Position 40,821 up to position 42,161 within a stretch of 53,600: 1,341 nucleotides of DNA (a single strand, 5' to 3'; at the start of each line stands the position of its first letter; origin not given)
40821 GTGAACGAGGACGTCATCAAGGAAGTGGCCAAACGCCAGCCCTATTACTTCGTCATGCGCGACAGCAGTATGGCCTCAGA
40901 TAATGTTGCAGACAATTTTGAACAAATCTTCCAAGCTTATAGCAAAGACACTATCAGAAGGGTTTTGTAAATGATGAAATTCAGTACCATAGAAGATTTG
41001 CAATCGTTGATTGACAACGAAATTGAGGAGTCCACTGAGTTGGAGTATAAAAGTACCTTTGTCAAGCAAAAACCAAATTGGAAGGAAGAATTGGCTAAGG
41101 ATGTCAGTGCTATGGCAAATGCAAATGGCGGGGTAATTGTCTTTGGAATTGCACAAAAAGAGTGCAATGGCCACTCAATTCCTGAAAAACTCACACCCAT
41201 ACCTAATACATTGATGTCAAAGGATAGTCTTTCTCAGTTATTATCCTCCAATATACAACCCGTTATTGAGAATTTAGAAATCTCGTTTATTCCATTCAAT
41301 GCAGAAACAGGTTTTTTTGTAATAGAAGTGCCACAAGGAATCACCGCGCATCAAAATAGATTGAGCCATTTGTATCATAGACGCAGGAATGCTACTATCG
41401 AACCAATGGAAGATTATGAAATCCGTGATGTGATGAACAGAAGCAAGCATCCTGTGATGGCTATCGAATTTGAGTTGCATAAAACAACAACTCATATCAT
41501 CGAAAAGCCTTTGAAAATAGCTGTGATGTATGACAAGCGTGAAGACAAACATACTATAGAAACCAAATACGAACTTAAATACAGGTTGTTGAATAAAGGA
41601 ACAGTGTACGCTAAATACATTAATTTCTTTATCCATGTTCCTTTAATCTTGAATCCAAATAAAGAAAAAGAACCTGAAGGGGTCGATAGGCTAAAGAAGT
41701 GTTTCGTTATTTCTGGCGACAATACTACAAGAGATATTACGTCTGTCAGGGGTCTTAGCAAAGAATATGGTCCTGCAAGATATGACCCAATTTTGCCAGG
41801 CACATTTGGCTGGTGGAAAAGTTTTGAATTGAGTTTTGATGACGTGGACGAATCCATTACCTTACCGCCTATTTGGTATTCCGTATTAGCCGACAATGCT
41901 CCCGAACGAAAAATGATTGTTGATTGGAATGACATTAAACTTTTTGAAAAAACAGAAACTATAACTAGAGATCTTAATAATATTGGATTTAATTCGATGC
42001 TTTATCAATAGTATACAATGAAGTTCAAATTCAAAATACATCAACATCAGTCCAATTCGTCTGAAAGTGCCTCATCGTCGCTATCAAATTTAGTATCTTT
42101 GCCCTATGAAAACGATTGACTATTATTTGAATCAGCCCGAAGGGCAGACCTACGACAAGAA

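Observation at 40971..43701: Two Schlafen-core (AlbA_2) genes embedded between mod and res: a possible PrrC-like second line of defence guarded by the R-M enzyme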

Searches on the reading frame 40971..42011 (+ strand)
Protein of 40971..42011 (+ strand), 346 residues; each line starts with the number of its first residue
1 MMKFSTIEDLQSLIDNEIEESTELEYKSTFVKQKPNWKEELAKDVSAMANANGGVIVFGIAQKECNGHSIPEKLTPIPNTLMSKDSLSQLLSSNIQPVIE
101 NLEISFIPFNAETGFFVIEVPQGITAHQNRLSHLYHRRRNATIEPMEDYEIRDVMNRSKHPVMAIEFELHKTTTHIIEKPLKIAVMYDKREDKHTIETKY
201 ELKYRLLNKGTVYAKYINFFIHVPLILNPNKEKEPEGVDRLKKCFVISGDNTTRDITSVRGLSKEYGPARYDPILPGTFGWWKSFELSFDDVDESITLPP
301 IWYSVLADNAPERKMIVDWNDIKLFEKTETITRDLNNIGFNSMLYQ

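Call 3: search_protein_families(library=pfam, proteins=[window:40971-42011:+], max_evalue=0.01)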
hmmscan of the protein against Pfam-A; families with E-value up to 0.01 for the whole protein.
window:40971-42011:+ (346 aa): 1 family
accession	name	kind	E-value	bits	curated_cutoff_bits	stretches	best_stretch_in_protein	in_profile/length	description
PF04326.19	SLFN_AlbA_2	-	1.8e-14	54.7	25.3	1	20-146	1-117/118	Schlafen, AlbA_2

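Call 4: search_protein_families(library=padloc, proteins=[window:40971-42011:+], max_evalue=0.01)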
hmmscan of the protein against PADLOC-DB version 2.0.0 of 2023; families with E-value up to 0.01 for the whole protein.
window:40971-42011:+ (346 aa): 0 families

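Call 5: search_protein_families(library=ncbifam, proteins=[window:40971-42011:+], max_evalue=0.01)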
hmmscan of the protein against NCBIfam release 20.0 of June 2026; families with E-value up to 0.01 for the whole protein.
window:40971-42011:+ (346 aa): 0 families

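Call 17: find_homologous_proteins(query=window:40971-42008:+)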
Query window:40971-42008:+ (346 aa): 642 proteins with E <= 0.001 among 1617 candidates; the best 120 are listed.
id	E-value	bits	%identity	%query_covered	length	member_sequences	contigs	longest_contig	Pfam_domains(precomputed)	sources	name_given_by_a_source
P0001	3.7e-232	787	100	100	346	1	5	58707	PF04326.20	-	-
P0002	1.8e-231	785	100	100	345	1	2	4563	PF04326.20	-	-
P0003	1.2e-229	779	99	100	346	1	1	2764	PF04326.20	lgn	-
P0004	8.8e-194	661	84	100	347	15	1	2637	PF04326.20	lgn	-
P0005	6.4e-184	629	79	100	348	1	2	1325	PF04326.20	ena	-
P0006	2.1e-181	620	78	100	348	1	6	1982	PF04326.20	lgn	-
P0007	2.5e-173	594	75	100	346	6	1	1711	PF04326.20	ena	-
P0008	6.9e-170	583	74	99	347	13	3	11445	PF04326.20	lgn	-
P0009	2.4e-165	568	72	99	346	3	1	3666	PF04326.20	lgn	-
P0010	1.3e-157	542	70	100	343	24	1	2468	PF04326.20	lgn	-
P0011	2.8e-154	531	74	99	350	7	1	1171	PF04326.20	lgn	-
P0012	2.0e-150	519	67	98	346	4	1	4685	PF04326.20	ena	-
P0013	4.3e-145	501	67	98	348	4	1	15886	PF04326.20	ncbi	-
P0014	6.4e-145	500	66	100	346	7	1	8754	PF04326.20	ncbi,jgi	jgi:hypothetical protein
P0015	3.1e-143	495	65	100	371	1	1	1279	PF04326.20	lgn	-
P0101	7.4e-102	359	50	94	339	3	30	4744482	PF04326.20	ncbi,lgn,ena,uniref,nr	ncbi:ATP-binding protein [Bacteroides uniformis]|uniref:AlbA family DNA-binding domain-containing pr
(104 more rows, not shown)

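Call 18: find_encoding_contigs(protein=P0001, flank=10000, max_places=6)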
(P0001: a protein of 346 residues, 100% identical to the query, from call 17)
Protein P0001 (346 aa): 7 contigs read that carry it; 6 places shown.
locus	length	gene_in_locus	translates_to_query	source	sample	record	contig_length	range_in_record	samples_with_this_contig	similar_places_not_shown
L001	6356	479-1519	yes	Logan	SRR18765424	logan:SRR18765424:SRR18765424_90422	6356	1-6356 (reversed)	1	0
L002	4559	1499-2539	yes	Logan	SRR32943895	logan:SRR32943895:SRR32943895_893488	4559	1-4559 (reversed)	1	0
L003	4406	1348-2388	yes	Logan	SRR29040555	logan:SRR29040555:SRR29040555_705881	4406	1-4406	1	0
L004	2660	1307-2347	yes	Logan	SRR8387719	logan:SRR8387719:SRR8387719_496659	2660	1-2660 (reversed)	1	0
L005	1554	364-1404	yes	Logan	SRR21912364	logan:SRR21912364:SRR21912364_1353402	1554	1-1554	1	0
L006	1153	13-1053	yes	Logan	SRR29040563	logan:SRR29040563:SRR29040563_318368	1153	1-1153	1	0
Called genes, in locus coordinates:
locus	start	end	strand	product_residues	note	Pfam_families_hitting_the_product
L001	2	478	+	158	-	?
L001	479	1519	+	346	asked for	PF04326:SLFN_AlbA_2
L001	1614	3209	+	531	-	PF04326:SLFN_AlbA_2, PF13749:HATPase_c_4, PF21247:Fic-like_C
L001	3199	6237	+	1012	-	PF04851:ResIII, PF00270:DEAD (weak), PF19778:RE_endonuc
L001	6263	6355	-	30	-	?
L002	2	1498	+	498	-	?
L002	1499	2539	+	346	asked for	PF04326:SLFN_AlbA_2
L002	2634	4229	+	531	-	PF04326:SLFN_AlbA_2, PF13749:HATPase_c_4, PF21247:Fic-like_C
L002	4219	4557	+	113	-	?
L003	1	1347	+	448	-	?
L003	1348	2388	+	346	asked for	PF04326:SLFN_AlbA_2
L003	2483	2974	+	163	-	PF04326:SLFN_AlbA_2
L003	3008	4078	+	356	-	PF13749:HATPase_c_4, PF21247:Fic-like_C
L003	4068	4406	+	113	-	?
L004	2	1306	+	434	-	?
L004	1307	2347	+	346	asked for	PF04326:SLFN_AlbA_2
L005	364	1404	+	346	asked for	PF04326:SLFN_AlbA_2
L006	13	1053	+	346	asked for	PF04326:SLFN_AlbA_2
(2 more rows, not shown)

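Call 19: find_encoding_contigs(protein=P0101, flank=8000, max_places=6)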
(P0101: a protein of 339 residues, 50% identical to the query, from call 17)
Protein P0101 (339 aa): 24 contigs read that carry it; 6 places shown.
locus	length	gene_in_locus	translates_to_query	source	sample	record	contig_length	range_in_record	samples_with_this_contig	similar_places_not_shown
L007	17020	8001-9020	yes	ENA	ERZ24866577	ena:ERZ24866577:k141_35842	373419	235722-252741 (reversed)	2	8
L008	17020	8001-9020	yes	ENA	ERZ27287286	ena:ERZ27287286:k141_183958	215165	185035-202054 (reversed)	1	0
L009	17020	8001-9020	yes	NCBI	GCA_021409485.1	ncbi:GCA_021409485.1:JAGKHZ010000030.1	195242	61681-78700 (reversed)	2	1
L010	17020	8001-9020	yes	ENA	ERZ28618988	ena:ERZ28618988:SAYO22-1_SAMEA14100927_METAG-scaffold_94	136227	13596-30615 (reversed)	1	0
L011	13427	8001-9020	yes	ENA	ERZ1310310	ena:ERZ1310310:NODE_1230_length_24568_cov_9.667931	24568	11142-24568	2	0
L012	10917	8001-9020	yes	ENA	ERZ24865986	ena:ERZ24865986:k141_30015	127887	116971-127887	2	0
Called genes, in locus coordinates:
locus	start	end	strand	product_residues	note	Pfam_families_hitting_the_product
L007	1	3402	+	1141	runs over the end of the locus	PF20473:MmeI_Mtase (faint), PF07669:Eco57I, PF02384:N6_Mtase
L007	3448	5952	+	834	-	PF08665:PglZ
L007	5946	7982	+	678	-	PF20442:BrxL_N, PF13337:BrxL_ATPase, PF05362:Lon_C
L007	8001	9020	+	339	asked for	PF04326:SLFN_AlbA_2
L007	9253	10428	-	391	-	PF13102:Phage_int_SAM_5, PF00589:Phage_integrase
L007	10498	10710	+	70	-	-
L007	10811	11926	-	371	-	PF01594:AI-2E_transport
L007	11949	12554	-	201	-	PF00265:TK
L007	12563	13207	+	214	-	-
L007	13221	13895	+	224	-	PF00590:TP_methylase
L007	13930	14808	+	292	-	-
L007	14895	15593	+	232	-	PF00702:Hydrolase, PF13419:HAD_2, PF13242:Hydrolase_like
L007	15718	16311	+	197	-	PF01914:MarC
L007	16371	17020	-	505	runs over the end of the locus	PF14322:SusD-like_3, PF07980:SusD_RagB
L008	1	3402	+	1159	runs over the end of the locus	PF20473:MmeI_Mtase (weak), PF07669:Eco57I, PF02384:N6_Mtase (weak)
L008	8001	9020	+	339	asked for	PF04326:SLFN_AlbA_2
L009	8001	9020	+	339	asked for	PF04326:SLFN_AlbA_2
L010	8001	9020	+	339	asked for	PF04326:SLFN_AlbA_2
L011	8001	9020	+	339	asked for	PF04326:SLFN_AlbA_2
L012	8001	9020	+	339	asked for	PF04326:SLFN_AlbA_2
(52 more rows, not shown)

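Call 38: search_solved_structures(query=window:40971-42008:+, max_evalue=1, show_alignments=2)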
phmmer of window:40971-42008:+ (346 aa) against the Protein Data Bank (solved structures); distinct sequences matched with E-value up to 1: 5.
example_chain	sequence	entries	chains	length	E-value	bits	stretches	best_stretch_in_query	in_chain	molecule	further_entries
7cux_A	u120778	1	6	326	0.021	17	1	11-67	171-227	Schlafen family member 5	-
7q3z_B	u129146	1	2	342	0.025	16.8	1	11-67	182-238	Schlafen family member 5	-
6rr9_A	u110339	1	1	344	0.025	16.8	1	11-67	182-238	Schlafen family member 5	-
7ppj_A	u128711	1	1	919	0.19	13.9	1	11-66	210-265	Schlafen family member 5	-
9nyy_A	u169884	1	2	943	0.4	12.9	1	18-64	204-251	Protein SLFN14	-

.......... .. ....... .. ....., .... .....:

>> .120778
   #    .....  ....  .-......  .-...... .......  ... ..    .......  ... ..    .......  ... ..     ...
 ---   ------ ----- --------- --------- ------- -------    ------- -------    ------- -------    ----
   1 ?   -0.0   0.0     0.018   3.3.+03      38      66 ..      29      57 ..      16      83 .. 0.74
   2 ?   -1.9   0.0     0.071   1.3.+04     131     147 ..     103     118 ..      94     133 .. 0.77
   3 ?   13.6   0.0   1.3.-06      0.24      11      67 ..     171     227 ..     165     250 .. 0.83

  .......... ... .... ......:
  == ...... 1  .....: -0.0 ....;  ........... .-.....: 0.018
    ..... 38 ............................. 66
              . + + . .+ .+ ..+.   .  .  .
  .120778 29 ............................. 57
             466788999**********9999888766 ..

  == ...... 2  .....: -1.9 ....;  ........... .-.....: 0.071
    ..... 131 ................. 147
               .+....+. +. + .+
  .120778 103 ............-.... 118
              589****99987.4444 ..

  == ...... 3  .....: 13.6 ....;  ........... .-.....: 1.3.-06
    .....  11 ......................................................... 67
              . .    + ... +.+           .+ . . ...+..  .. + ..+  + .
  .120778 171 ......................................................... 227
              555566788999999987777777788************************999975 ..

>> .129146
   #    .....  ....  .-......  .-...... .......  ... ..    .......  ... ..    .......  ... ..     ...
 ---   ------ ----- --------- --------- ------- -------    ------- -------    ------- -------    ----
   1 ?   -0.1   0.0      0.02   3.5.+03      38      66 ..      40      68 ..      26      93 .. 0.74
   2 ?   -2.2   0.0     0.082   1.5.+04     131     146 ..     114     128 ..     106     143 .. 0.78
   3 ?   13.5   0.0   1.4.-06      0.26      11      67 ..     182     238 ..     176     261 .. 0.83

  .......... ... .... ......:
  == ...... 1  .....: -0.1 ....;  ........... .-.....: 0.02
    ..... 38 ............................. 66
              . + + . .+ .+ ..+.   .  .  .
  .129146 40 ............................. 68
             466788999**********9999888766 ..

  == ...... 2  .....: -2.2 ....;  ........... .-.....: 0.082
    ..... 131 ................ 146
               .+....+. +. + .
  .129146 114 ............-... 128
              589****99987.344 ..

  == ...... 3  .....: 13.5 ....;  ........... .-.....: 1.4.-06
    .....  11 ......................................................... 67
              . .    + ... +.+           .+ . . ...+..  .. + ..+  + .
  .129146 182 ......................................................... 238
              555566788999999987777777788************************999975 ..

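Call 54: predict_structure(alignment_id=A5)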
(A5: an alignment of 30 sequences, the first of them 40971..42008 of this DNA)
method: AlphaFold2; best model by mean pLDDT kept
length: 346 residues; sequences in the alignment: 30
mean_pLDDT: 78.8   pTM: 0.49
mean pLDDT of the five models: 78.8, 78.5, 77.5, 76.7, 75.3
residues with pLDDT >= 90: 66; 70-90: 200; 50-70: 62; < 50: 18
segments of 3 or more residues with pLDDT < 50: 125-135, 341-346
pLDDT, mean of each block of 10 residues (from residue 1): 78 88 85 79 78 86 79 90 85 70 87 90 48 52 62 60 92 86 70 86 92 87 83 59 82 83 82 86 87 74 88 89 90 69 44
secondary structure, 60 per line:
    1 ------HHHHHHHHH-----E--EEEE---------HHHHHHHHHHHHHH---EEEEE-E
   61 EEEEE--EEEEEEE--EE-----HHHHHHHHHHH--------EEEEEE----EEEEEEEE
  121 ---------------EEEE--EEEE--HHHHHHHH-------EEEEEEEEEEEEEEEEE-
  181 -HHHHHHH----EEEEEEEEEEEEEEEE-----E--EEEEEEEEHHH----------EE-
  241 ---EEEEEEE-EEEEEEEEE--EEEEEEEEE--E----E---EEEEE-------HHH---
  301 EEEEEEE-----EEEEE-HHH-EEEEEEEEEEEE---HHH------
elements in order: H7-15 E24-27 H37-50 E54-58 E60-65 E68-74 H84-94 E103-108 E113-120 E136-139 E142-145 H148-155 E163-179 H182-188 E193-208 E217-224 E244-250 E252-260 E263-271 E283-287 E301-307 E313-317 E323-334

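Call 58: fold_search(model_id=the predicted structure, library=pdb)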
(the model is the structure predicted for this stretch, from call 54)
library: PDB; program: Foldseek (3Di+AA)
matches with E <= 10: 1382; with E <= 0.001: 15
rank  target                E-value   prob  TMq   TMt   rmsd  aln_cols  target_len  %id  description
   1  3hhs_A                3.0e-04  0.85  0.15  0.09  12.2       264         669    9  Crystal Structure of Manduca sexta prophenoloxidase (released 2009-09-29)
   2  3ml6_C                3.1e-04  0.75  0.19  0.19  26.6       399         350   10  a complex between Dishevelled2 and clathrin adaptor AP-2 (released 2010-08-11)
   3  8ji8_A                3.5e-04  0.96  0.17  0.11  11.6       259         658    9  Crystal Structure of Prophenoloxidase PPO6 chimeric mutant (F215EASNRAIVD224 to G215DGPDSVVR223) from Aedes aegypti (released 2023-11-01)
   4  3ml6_D                3.5e-04  0.66  0.17  0.17  21.5       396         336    8  a complex between Dishevelled2 and clathrin adaptor AP-2 (released 2010-08-11)
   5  3ml6_B                4.7e-04  0.75  0.18  0.19  27.8       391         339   10  a complex between Dishevelled2 and clathrin adaptor AP-2 (released 2010-08-11)
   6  8go9_A                5.0e-04  0.44  0.15  0.14  26.2       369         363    9  Structure of beta-arrestin2 in complex with a phosphopeptide corresponding to the human Atypical chemokine receptor 2, (released 2023-12-27)
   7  8jib_B                5.6e-04  0.77  0.15  0.10  12.3       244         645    9  Crystal Structure of Prophenoloxidase PPO6 from Aedes aegypti (released 2023-11-29)
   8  8i0z_A                5.9e-04  0.35  0.14  0.14  25.7       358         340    8  Structure of beta-arrestin2 in complex with a phosphopeptide corresponding to the human C5a anaphylatoxin chemotactic  (released 2023-05-17)
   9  8j8v_A                6.2e-04  0.35  0.14  0.13  26.1       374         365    8  Structure of beta-arrestin2 in complex with D6Rpp (Local Refine) (released 2023-12-27)
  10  5yd0_C                6.6e-04  1.00  0.20  0.22   5.1       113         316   19  Crystal structure of Schlafen 13 (SLFN13) N'-domain (released 2018-03-28)
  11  6djp_A                7.4e-04  0.92  0.15  0.10  14.9       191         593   11  Integrin alpha-v beta-8 in complex with the Fabs 8B8 and 68 (released 2018-07-25)
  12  6om1_A                8.8e-04  0.89  0.16  0.11  13.7       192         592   10  Crystal structure of an atypical integrin (released 2019-12-11)
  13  1tza_A                9.3e-04  0.98  0.16  0.34  10.1       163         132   10  X-ray structure of Northeast Structural Genomics Consortium target SoR45 (released 2004-07-27)
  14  8j9k_C                9.3e-04  0.89  0.14  0.14  24.8       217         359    7  Structure of basal beta-arrestin2 (released 2023-12-27)
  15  6om1_G                9.9e-04  0.91  0.15  0.10  13.8       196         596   11  Crystal structure of an atypical integrin (released 2019-12-11)
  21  5yd0_A                1.5e-03  1.00  0.24  0.25   4.6       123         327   22  Crystal structure of Schlafen 13 (SLFN13) N'-domain (released 2018-03-28)
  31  5yd0_D                1.9e-03  1.00  0.21  0.22   5.7       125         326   20  Crystal structure of Schlafen 13 (SLFN13) N'-domain (released 2018-03-28)
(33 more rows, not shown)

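Call 65: find_related_loci(query=A5, collection=metagenome_contigs, flank=8000)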
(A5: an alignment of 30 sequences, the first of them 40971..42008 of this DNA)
Query A5 (346 aa) in metagenome_contigs; peptide patterns used: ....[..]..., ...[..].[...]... (x = any residue, [..] = any of these).
449 stretches matched a pattern; 140 encode a relative of the query (tblastn E <= 1e-3); the best 80 are kept; 80 distinct loci.
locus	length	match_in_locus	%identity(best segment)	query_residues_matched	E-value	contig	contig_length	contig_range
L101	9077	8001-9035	74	2-345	3e-177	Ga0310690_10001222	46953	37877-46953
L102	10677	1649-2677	70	2-346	9e-165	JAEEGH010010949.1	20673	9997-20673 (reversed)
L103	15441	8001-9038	67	2-346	1e-152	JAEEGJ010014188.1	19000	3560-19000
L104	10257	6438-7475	67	2-346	2e-152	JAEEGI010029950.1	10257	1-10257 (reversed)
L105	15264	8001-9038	63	1-344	2e-148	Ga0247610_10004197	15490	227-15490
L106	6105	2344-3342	66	2-333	4e-148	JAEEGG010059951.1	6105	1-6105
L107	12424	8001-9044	63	1-344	9e-144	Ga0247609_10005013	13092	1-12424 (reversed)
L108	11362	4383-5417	61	1-344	1e-142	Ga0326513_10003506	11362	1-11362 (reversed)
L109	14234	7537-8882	61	1-343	7e-142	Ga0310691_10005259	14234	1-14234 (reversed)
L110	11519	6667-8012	61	1-343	7e-142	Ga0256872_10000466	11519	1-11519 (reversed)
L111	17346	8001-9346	61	1-343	7e-142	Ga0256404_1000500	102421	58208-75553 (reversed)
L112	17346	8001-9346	61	1-343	7e-142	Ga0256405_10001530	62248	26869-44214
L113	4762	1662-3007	61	1-343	6e-144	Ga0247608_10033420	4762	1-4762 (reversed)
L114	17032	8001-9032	61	2-344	1e-139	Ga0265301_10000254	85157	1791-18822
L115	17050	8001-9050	62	1-346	2e-139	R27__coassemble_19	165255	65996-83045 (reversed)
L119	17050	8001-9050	62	1-346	2e-139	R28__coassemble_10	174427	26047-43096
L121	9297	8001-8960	52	6-330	2e-110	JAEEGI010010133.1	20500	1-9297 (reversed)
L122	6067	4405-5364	52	6-330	5e-109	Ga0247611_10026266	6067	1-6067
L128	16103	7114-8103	50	1-334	6e-106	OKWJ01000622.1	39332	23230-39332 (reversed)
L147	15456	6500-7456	53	1-322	3e-104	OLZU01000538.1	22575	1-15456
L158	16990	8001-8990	46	1-329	3e-89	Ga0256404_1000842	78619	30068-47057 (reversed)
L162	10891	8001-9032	45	6-337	8e-84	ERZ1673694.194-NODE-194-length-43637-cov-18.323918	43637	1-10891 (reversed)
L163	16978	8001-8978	52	1-329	8e-105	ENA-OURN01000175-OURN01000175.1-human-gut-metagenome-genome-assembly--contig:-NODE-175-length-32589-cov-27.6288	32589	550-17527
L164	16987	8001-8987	46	2-334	5e-83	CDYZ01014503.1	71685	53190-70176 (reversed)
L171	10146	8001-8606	54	2-202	4e-62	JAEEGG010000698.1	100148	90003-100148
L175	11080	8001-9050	39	1-344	2e-57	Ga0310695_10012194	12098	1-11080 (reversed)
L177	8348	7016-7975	40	1-324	1e-56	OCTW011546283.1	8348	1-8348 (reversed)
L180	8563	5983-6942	39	1-324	2e-53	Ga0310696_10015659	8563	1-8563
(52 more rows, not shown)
